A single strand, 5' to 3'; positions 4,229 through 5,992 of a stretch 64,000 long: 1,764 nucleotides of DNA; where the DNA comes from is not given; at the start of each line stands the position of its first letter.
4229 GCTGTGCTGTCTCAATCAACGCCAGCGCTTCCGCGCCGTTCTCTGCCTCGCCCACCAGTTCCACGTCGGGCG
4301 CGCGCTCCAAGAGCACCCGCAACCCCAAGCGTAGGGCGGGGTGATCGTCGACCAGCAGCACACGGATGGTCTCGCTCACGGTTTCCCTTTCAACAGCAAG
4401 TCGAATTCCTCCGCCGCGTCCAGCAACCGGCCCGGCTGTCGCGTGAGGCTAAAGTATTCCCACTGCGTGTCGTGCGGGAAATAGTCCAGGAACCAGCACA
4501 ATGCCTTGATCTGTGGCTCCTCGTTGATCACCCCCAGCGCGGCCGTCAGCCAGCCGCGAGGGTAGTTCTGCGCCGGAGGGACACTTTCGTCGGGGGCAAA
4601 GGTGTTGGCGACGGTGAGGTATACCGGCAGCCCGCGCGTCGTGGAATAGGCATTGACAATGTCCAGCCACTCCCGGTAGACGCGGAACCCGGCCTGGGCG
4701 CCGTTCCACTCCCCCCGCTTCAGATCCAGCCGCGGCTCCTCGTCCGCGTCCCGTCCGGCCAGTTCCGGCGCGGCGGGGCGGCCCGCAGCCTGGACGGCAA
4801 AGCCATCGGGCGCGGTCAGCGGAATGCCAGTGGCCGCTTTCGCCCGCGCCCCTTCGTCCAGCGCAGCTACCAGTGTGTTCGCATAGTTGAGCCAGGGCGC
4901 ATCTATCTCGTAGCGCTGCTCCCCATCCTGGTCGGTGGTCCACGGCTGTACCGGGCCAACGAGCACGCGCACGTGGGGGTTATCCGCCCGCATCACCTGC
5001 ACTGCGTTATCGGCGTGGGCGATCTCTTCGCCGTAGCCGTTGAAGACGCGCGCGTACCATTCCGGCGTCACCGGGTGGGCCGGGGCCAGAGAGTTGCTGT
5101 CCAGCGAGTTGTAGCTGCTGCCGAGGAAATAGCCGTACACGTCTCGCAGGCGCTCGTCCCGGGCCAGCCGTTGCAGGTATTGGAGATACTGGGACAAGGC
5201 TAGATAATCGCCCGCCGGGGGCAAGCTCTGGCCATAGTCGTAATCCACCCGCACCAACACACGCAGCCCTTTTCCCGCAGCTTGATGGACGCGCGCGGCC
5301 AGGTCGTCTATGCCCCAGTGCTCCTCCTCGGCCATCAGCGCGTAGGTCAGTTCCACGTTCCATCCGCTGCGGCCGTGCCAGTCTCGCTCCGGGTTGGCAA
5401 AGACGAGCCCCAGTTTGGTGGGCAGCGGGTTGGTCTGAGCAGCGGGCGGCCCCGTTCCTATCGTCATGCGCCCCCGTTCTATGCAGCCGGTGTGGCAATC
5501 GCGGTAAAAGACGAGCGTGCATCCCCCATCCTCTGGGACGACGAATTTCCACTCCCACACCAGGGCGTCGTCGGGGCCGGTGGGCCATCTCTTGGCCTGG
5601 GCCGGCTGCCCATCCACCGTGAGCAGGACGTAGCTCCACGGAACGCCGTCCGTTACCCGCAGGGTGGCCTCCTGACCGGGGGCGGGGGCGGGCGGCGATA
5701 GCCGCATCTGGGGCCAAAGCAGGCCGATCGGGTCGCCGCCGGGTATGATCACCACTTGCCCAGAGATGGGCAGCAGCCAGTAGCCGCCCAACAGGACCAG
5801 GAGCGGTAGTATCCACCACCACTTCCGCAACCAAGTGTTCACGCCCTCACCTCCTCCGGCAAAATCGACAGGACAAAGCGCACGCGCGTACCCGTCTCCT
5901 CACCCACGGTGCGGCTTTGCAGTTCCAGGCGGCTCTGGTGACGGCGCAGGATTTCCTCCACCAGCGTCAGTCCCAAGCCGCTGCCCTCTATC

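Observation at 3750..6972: Tricistronic, translationally coupled histidine kinase / extracytoplasmic TIM-barrel-like protein / NarL-type regulator: candidate three-component sensing system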

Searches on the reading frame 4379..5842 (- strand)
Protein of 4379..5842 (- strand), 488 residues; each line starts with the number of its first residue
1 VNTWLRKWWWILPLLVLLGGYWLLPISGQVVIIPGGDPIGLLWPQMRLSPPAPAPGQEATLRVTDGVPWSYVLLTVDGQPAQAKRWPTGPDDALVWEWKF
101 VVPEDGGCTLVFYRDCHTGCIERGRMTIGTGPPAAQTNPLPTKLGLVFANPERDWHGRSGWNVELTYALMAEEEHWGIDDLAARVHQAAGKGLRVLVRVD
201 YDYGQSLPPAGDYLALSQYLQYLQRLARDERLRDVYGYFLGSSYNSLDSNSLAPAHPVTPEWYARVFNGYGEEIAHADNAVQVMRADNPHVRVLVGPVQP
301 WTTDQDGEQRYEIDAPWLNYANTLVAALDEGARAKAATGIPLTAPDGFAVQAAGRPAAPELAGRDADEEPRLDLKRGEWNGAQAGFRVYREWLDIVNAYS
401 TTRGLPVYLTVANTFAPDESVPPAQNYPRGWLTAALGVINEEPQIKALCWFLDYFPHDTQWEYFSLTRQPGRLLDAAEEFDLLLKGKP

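Call 4: search_protein_families(library=pfam, proteins=[window:4379-5842:-], max_evalue=1)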
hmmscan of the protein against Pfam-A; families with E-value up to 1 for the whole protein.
window:4379-5842:- (488 aa): 0 families

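Call 5: search_protein_families(library=ncbifam, proteins=[window:4379-5842:-], max_evalue=1)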
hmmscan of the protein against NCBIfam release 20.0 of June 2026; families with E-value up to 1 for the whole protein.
window:4379-5842:- (488 aa): 0 families

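Call 6: find_homologous_proteins(query=window:4379-5842:-)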
Query window:4379-5842:- (488 aa): 713 proteins with E <= 0.001 among 8000 candidates; the best 120 are listed.
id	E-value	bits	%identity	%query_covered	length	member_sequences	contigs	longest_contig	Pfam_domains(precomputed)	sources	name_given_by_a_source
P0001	0.0e+0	1152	100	100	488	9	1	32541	-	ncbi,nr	ncbi:MAG: hypothetical protein DRJ03_03150 [Chloroflexi bacterium]|nr:MAG: hypothetical protein DRJ0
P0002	3.9e-294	994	85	100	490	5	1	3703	-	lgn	-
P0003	5.3e-292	987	85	99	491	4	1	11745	-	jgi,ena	-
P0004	2.8e-287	972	83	95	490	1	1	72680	-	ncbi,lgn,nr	ncbi:MAG: hypothetical protein SXV54_19910 [Chloroflexota bacterium]|nr:hypothetical protein [Chloro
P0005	4.8e-279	945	82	99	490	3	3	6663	-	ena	-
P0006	6.9e-276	934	81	99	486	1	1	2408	-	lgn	-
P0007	1.0e-266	904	78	99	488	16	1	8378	-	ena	-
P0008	3.1e-264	896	78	94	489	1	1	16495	-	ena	-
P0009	3.2e-264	896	77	94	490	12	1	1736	-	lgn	-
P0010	2.8e-262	889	76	99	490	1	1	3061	-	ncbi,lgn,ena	-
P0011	7.3e-262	888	77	94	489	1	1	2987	-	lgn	-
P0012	1.7e-260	883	77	98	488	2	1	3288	-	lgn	-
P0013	9.5e-259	878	76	95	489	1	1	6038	-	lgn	-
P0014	1.0e-254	864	75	96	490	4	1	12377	-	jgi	jgi:hypothetical protein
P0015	5.7e-253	859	75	94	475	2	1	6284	-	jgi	-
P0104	5.9e-205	700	64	100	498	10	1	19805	-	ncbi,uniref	ncbi:hypothetical protein [Thermoflexus sp.]|uniref:hypothetical protein n=1 Tax=Thermoflexus sp. Ta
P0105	1.1e-204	699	63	97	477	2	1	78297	-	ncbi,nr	ncbi:MAG TPA: hypothetical protein VJG32_00645 [Anaerolineae bacterium]|nr:hypothetical protein [Ana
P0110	1.5e-203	695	62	99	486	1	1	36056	-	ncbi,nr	ncbi:MAG: hypothetical protein JXA33_20295 [Anaerolineae bacterium]|nr:hypothetical protein [Anaerol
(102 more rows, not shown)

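Call 7: search_solved_structures(query=window:4379-5842:-, max_evalue=10)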
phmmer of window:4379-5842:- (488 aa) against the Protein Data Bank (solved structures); distinct sequences matched with E-value up to 10: 1.
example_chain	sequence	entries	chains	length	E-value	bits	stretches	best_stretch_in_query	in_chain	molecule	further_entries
1g4u_S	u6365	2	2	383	0.31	12.8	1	56-113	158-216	PROTEIN TYROSINE PHOSPHATASE SPTP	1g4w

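Call 8: search_protein_families(library=padloc, proteins=[window:4379-5842:-], max_evalue=1)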
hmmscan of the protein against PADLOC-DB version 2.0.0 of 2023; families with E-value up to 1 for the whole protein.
window:4379-5842:- (488 aa): 0 families

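Call 12: find_encoding_contigs(protein=P0104, flank=6000, max_places=3)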
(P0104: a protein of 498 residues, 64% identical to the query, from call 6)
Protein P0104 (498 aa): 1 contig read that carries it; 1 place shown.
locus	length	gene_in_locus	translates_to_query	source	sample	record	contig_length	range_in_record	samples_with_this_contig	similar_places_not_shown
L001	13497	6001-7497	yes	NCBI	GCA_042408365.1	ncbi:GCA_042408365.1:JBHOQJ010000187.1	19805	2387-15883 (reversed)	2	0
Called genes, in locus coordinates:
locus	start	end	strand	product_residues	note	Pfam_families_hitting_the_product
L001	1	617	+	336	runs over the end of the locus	PF03417:AAT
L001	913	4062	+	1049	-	PF13401:AAA_22 (faint), PF25873:WHD_MalT, PF07719:TPR_2 (faint), PF13424:TPR_12 (faint), PF13646:HEAT_2, PF00486:Trans_reg_C (faint), PF03704:BTAD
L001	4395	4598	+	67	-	-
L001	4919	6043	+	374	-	PF00512:HisKA, PF02518:HATPase_c, PF13581:HATPase_c_2 (faint)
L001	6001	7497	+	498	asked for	-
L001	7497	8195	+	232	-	PF00072:Response_reg, PF08281:Sigma70_r4_2, PF00196:GerE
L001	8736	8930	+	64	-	-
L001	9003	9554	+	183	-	-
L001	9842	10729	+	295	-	-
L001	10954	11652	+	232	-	-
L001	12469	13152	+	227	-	-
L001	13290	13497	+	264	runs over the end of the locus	-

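Call 13: find_encoding_contigs(protein=P0110, flank=6000, max_places=3)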
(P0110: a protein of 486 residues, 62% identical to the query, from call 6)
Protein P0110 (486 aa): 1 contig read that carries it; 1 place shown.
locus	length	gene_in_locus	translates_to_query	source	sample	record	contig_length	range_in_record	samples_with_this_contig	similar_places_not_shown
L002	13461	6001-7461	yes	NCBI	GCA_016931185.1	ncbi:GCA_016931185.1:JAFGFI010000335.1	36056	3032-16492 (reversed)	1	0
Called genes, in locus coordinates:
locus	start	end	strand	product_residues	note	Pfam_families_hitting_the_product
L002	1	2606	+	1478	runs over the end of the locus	PF07494:Reg_prop (faint), PF07495:Y_Y_Y, PF00989:PAS (weak), PF13188:PAS_8 (faint), PF00512:HisKA, PF02518:HATPase_c, PF00072:Response_reg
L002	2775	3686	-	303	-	PF01073:3Beta_HSD, PF01370:Epimerase, PF04321:RmlD_sub_bind (weak), PF13460:NAD_binding_10 (weak), PF16363:GDP_Man_Dehyd, PF07993:NAD_binding_4 (weak)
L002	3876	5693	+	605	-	PF28584:GH_cat, PF27250:SSO3021_2nd, PF28585:GH_C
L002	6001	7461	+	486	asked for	-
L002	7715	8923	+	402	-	PF00180:Iso_dh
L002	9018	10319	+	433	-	PF24948:Citrate_synth_N, PF08442:ATP-grasp_2, PF16114:Citrate_bind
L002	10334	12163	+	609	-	PF02629:CoA_binding (weak), PF00549:Ligase_CoA, PF00285:Citrate_synt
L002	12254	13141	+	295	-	PF00763:THF_DHG_CYH, PF02882:THF_DHG_CYH_C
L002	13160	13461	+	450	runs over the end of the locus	PF03486:HI0933_like (faint), PF07992:Pyr_redox_2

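Call 14: find_encoding_contigs(protein=P0105, flank=6000, max_places=3)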
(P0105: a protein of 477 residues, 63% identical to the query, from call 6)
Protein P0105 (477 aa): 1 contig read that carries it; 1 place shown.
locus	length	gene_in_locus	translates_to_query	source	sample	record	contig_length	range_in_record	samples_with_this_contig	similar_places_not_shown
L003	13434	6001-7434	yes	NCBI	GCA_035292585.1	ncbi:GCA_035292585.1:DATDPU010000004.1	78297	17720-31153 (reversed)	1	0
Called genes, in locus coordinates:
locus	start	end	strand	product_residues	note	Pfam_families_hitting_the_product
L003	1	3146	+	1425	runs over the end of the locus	PF09586:YfhO (weak), PF01943:Polysacc_synt, PF13440:Polysacc_synt_3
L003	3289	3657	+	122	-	PF21814:DUF6883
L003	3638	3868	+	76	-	PF16277:DUF4926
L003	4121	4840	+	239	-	PF00072:Response_reg, PF00486:Trans_reg_C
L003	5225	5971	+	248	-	PF00512:HisKA, PF13581:HATPase_c_2 (weak), PF02518:HATPase_c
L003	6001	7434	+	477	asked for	-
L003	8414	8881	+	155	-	-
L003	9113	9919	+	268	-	-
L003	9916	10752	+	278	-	-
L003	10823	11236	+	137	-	-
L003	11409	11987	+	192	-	-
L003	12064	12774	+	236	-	-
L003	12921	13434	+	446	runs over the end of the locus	PF01336:tRNA_anti-codon, PF00152:tRNA-synt_2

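Call 15: find_related_loci(query=A1, collection=genome_contigs, flank=6000)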
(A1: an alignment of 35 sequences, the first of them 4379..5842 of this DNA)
Query A1 (488 aa) in genome_contigs; peptide patterns used: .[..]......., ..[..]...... (x = any residue, [..] = any of these).
260 stretches matched a pattern; 151 encode a relative of the query (tblastn E <= 1e-3); the best 80 are kept; 80 distinct loci.
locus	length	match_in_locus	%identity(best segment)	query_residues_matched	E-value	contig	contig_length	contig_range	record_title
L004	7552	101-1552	82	4-485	0e+0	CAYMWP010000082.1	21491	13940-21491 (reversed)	MAG TPA_asm: uncultured Anaerolineales bacterium isolate binchicken_co334_151 genome assembly, contig: NODE_4122_length_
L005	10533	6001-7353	76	25-485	0e+0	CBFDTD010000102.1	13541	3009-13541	MAG TPA_asm: uncultured bacterium isolate SRR6823440_binner13_Refined_23 genome assembly, contig: ERZ650341.2725, whole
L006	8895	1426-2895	71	5-485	0e+0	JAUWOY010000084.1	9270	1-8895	MAG: Chloroflexota bacterium isolate CSMAG_2462 CSMAG_2462_k141_605900_length_9270_cov_17.9181, whole genome shotgun seq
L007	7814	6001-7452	69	1-485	0e+0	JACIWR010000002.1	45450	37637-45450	MAG: Anaerolineae bacterium isolate MAG-31 Anaerolineae_A3_bin18_Scaffold_2, whole genome shotgun sequence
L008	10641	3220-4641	67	1-485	0e+0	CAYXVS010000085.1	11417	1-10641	MAG TPA_asm: uncultured Anaerolineales bacterium isolate binchicken_co8_377 genome assembly, contig: NODE_10788_length_1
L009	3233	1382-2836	68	1-485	0e+0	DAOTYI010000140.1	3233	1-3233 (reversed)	MAG TPA_asm: Anaerolineae bacterium isolate H23_320 k115_173855, whole genome shotgun sequence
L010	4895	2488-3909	67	1-485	0e+0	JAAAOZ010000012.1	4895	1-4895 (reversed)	MAG: Chloroflexi bacterium isolate GSL.Bin35 NODE_13355_length_4895_cov_0.231043, whole genome shotgun sequence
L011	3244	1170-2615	68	5-485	0e+0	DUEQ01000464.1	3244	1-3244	MAG TPA_asm: Caldilineae bacterium isolate M2005 Contig464, whole genome shotgun sequence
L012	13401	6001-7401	69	19-485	0e+0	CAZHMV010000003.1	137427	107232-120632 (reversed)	MAG TPA_asm: uncultured Anaerolineales bacterium isolate binchicken_co172_219 genome assembly, contig: NODE_29_length_13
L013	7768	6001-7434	67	1-485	0e+0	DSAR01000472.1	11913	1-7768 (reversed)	MAG TPA_asm: Chloroflexota bacterium isolate SpSt-1153 Ga0129302_1002944, whole genome shotgun sequence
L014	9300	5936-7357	67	1-485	0e+0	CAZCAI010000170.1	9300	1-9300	MAG TPA_asm: uncultured Anaerolineales bacterium isolate SRP332253_co1_146 genome assembly, contig: NODE_12454_length_93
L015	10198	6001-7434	70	1-485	0e+0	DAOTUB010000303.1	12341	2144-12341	MAG TPA_asm: Anaerolineae bacterium isolate F17_41 k129_3827137, whole genome shotgun sequence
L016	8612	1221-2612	68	21-484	0e+0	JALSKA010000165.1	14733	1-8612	MAG: Ardenticatenaceae bacterium isolate 354-166_metabat2_scaf2bin.128 354-166_scaffold_4022_c1, whole genome shotgun se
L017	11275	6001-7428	66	25-488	0e+0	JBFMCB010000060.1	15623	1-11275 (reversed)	MAG: Chloroflexota bacterium isolate MAG180 MAG180_60, whole genome shotgun sequence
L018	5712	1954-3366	66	5-485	0e+0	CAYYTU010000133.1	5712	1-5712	MAG TPA_asm: uncultured Anaerolineales bacterium isolate binchicken_co17_286 genome assembly, contig: NODE_26244_length_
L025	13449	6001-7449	62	5-485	0e+0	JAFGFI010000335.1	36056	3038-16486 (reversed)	MAG: Anaerolineae bacterium isolate Zod_Metabat.1307 k87_9808230, whole genome shotgun sequence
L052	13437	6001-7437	59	5-485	0e+0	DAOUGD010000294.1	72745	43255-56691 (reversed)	MAG TPA_asm: Anaerolineae bacterium isolate R24_97 k131_1604877, whole genome shotgun sequence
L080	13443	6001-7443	55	6-484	3e-167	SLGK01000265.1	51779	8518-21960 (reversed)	MAG: Anaerolineae bacterium isolate CSSed162cmB_92 CSSed16-2cmB-539, whole genome shotgun sequence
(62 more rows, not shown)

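Call 21: predict_structure(alignment_id=A1)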
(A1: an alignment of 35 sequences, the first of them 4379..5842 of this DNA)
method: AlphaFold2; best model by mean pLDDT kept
length: 488 residues; sequences in the alignment: 35
mean_pLDDT: 72.5   pTM: 0.67
mean pLDDT of the five models: 72.5, 67.6, 66.2, 56.6, 49.8
residues with pLDDT >= 90: 53; 70-90: 255; 50-70: 114; < 50: 66
segments of 3 or more residues with pLDDT < 50: 24-41, 149-155, 245-253, 420-424, 453-472
pLDDT, mean of each block of 10 residues (from residue 1): 60 77 44 34 80 89 82 76 67 79 86 71 81 54 59 50 73 65 78 78 63 80 88 85 48 58 84 75 84 80 77 89 92 85 82 79 85 86 88 93 89 52 59 84 82 46 38 61 59
secondary structure, 60 per line:
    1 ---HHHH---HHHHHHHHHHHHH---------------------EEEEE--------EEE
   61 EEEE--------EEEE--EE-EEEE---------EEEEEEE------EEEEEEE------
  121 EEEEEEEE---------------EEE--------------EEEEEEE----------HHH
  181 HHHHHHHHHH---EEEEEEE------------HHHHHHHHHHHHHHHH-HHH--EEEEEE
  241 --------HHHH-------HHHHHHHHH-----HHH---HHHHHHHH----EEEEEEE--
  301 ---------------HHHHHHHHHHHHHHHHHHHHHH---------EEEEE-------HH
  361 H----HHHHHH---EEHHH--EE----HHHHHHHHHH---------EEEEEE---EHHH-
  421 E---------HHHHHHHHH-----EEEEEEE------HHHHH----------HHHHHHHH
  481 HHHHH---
elements in order: H4-7 H11-23 E45-49 E58-64 E73-76 E82-85 E95-101 E108-114 E121-128 E144-146 E161-167 H178-190 E194-200 H213-228 E235-240 H249-252 H260-268 H280-287 E292-298 H316-337 E347-351 H366-371 H388-397 E407-412 H431-439 E445-451 H458-462 H473-485

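Call 22: search_protein_representatives(protein=window:4379-5842:-)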
Query: 488 residues. Proteins with E-value up to 0.001 (for the whole library): 159; up to 1e-10: 89; up to 1e-30: 45. The best 150 are listed.
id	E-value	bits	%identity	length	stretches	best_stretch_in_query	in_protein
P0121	4.6e-169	579.9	57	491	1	2-487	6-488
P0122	5.6e-152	523.5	52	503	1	5-486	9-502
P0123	1.6e-142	492.3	52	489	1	16-485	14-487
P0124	1.4e-133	462.8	47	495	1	4-485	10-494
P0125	2.4e-132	458.8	51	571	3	27-372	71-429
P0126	1.2e-129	449.8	50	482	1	14-485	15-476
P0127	1.3e-124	433.3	46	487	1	8-485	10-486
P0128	1.2e-118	413.5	44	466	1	5-485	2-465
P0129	1.5e-118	413.2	65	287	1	195-486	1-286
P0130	5.9e-115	401.4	99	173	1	1-173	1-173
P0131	1.2e-109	383.9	56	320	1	163-485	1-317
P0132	7.4e-103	361.4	54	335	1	2-316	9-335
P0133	7.5e-96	338.3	61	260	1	7-257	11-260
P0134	3.4e-91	322.9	46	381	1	20-386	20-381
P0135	1.2e-84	301.3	55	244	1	257-484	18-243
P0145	3.7e-50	187.5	39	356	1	145-484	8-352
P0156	1.8e-40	155.5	38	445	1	142-481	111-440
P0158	1.6e-38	149.2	36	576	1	194-483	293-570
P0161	8.0e-38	146.8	38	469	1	186-484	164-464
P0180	3.6e-21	91.9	29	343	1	143-485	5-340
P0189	1.3e-17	80.1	30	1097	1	132-467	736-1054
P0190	4.2e-17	78.4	26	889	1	143-468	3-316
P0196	1.8e-14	69.8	29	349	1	143-453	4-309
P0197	6.0e-14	68.0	25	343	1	143-479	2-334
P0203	1.1e-11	60.6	29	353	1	145-482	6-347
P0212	1.6e-10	56.7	27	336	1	173-480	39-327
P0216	1.3e-09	53.7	26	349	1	144-483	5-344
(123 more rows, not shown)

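Call 24: search_protein_families(library=pfam, proteins=[P0145, P0156, P0158, P0161, P0180, P0189, P0190, P0196, P0197, P0203], max_evalue=0.1)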
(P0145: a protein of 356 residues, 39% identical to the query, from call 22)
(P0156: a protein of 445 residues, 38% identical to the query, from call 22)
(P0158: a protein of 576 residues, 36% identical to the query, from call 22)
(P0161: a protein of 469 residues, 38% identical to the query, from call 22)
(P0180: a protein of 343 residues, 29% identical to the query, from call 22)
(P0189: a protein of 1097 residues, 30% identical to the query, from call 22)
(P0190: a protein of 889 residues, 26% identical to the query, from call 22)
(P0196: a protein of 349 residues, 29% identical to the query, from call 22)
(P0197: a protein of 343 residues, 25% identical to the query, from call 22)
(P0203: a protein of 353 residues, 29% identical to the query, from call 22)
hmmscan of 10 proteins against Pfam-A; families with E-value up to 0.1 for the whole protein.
P0145 (356 aa): 0 families

P0156 (445 aa): 0 families

P0158 (576 aa): 0 families

P0161 (469 aa): 0 families

P0180 (343 aa): 0 families

P0189 (1097 aa): 1 family
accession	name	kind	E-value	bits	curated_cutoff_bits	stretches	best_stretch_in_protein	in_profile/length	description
PF04151.21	PPC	-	0.00076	20.7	25.9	1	650-718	2-68/70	Bacterial pre-peptidase C-terminal domain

P0190 (889 aa): 1 family
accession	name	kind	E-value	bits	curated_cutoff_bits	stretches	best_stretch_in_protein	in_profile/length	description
PF16158.11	N_BRCA1_IG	-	2.6e-11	44.5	28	1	643-726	7-96/108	Ig-like domain from next to BRCA1 gene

P0196 (349 aa): 1 family
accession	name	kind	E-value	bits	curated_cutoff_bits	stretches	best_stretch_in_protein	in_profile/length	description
PF00150.24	Cellulase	-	0.0024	17.8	23.5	1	136-231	147-211/272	Cellulase (glycosyl hydrolase family 5)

P0197 (343 aa): 0 families

P0203 (353 aa): 0 families

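Call 37: search_protein_families(library=pfam, proteins=[L003:4121-4837:+], max_evalue=0.01)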
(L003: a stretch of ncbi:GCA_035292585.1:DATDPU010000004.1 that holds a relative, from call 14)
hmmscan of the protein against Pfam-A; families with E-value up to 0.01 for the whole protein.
L003:4121-4837:+ (239 aa): 3 families
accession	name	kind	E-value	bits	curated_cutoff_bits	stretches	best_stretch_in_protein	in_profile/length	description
PF00072.30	Response_reg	-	3.7e-30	104.8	30.2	1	5-115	1-111/111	Response regulator receiver domain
PF00486.34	Trans_reg_C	-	4.6e-30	104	26.2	1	153-229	1-77/77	Transcriptional regulatory protein, C terminal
PF23198.2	PDE8A_N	-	0.0016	18.8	29.6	1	23-72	31-81/147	PDE8A-like, N-terminal domain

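Call 41: list_cluster_members(proteins=[P0145, P0156, P0180, P0196, P0197, P0203, P0216, P0212, P0189, P0190])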
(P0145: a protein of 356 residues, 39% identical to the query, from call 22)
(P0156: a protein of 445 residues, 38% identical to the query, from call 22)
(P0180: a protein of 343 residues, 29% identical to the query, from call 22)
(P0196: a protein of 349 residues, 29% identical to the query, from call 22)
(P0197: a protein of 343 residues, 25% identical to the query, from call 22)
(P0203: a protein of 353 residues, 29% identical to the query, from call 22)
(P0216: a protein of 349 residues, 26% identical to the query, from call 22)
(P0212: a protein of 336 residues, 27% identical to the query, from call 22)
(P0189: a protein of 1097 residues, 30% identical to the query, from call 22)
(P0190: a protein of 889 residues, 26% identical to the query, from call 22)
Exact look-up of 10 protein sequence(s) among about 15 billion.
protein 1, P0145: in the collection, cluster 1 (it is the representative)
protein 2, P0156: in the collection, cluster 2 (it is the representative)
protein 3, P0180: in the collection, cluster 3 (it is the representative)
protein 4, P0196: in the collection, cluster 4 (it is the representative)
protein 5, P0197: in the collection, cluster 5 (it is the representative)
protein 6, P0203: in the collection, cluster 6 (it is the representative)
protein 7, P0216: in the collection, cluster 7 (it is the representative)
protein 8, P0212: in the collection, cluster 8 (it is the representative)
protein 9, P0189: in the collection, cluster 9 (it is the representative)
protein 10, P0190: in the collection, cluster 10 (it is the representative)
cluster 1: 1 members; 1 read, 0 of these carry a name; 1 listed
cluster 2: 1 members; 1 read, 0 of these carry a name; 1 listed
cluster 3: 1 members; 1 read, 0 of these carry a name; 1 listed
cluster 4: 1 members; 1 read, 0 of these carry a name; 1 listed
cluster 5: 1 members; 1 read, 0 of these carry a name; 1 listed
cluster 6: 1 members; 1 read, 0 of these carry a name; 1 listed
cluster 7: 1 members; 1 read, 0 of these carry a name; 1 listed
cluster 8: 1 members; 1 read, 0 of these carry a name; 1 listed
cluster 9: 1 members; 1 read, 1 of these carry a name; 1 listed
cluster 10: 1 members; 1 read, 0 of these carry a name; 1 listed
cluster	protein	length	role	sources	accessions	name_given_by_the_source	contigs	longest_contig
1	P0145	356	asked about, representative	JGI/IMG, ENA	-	-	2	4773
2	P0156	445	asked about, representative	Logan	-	-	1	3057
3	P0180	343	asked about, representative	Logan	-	-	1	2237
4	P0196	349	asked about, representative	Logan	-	-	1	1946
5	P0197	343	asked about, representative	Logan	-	-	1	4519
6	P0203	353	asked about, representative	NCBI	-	-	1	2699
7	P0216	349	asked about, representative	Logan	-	-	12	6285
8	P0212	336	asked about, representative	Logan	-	-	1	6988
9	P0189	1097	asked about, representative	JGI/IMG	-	hypothetical protein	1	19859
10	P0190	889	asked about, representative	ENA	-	-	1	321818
